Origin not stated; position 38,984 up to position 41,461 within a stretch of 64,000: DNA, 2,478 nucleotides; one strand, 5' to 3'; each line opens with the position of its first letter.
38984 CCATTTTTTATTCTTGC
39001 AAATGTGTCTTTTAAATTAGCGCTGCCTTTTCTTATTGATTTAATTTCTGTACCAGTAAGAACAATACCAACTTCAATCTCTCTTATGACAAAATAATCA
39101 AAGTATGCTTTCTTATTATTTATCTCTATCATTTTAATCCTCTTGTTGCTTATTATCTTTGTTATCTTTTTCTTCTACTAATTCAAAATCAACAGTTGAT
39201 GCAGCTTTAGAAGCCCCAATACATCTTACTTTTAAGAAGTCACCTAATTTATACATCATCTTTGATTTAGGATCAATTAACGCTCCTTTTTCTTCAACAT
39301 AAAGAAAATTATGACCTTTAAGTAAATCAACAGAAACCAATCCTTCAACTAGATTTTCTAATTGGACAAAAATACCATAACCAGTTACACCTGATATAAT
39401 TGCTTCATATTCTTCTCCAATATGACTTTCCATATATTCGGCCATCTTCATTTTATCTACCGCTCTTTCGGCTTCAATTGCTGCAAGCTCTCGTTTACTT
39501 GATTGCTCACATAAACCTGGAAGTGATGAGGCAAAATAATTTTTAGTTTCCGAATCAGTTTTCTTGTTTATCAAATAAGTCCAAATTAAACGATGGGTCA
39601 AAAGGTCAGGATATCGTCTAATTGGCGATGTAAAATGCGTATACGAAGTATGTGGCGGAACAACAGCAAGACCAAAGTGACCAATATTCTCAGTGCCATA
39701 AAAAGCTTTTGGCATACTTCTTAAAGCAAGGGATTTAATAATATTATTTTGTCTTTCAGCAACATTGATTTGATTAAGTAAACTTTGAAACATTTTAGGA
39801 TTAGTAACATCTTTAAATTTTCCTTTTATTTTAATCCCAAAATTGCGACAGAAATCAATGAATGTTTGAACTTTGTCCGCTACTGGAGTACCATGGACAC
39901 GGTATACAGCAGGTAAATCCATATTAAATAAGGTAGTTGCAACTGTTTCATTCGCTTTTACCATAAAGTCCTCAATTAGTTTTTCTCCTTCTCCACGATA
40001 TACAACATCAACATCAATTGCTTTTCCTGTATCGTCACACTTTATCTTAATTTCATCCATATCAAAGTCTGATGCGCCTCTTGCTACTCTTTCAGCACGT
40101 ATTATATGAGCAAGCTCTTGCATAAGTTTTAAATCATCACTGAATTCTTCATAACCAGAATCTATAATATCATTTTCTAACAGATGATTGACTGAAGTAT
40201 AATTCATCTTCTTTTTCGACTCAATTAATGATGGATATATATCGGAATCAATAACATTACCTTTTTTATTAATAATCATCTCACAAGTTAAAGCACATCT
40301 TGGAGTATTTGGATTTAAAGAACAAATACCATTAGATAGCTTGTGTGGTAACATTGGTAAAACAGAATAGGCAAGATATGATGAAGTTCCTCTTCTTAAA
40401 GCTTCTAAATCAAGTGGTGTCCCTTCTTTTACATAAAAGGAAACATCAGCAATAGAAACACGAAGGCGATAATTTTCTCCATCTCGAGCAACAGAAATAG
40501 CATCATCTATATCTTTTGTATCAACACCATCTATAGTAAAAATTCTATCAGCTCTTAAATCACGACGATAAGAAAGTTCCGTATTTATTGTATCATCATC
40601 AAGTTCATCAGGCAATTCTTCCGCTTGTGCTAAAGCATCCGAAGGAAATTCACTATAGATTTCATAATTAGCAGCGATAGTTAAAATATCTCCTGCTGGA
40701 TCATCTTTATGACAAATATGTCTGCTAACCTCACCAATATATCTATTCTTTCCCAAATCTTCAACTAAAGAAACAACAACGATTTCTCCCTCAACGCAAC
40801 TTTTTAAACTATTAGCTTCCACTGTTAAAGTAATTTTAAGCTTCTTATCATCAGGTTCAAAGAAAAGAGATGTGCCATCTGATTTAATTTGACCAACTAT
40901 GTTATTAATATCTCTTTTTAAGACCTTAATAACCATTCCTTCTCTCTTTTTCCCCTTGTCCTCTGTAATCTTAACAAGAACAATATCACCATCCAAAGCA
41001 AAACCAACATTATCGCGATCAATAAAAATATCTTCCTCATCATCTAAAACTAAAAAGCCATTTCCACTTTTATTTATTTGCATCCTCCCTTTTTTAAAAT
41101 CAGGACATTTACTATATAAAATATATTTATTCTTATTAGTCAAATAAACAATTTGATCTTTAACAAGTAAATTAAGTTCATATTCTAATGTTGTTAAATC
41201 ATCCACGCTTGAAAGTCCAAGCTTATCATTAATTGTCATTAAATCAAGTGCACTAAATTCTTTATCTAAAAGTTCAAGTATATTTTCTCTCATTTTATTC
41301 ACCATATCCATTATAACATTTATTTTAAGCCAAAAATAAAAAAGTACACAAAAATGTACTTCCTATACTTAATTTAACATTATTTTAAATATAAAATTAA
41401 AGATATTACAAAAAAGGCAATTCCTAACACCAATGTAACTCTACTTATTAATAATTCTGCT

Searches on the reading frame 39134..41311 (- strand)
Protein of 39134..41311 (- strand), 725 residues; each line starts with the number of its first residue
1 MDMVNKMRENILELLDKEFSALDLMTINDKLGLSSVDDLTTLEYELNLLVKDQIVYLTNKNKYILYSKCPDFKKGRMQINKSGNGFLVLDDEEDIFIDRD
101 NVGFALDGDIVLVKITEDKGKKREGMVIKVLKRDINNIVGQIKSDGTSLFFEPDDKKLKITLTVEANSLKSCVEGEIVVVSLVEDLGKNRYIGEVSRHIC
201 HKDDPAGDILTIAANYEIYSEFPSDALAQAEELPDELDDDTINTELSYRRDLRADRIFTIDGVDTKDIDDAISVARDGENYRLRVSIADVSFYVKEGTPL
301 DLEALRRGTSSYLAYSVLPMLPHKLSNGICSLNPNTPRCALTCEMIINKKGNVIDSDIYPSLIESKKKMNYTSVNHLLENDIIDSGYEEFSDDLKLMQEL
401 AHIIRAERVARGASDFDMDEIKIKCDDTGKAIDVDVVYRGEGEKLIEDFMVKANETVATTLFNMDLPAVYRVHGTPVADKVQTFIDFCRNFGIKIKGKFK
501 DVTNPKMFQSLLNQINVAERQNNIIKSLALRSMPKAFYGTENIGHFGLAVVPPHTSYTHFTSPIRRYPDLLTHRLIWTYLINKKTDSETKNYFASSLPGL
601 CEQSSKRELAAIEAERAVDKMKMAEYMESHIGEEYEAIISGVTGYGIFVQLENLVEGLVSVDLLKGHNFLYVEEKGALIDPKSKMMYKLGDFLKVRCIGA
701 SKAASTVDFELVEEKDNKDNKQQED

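Call 73: search_protein_families(library=ncbifam, proteins=[window:39134-41311:-], max_evalue=1e-10)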
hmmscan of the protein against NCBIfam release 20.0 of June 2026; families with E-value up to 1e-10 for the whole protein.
window:39134-41311:- (725 aa): 5 families
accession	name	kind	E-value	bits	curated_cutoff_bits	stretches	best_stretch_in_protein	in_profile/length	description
TIGR02063.1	RNase_R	equivalog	9.2e-217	721.7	597.85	1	6-713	2-711/711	ribonuclease R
TIGR00358.1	3_prime_RNase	superfamily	6.6e-162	540.1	368.6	1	68-712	13-657/657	VacB/RNase II family 3'-5' exoribonuclease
NF008648.0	PRK11642.1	equivalog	2.1e-115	386.8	982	1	7-719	20-732/813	ribonuclease R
NF003455.0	PRK05054.1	equivalog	5.4e-67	226.4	542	1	73-698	22-630/645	exoribonuclease II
TIGR02062.1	RNase_B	equivalog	1.1e-57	195.5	641.9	1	73-696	22-631/646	exoribonuclease II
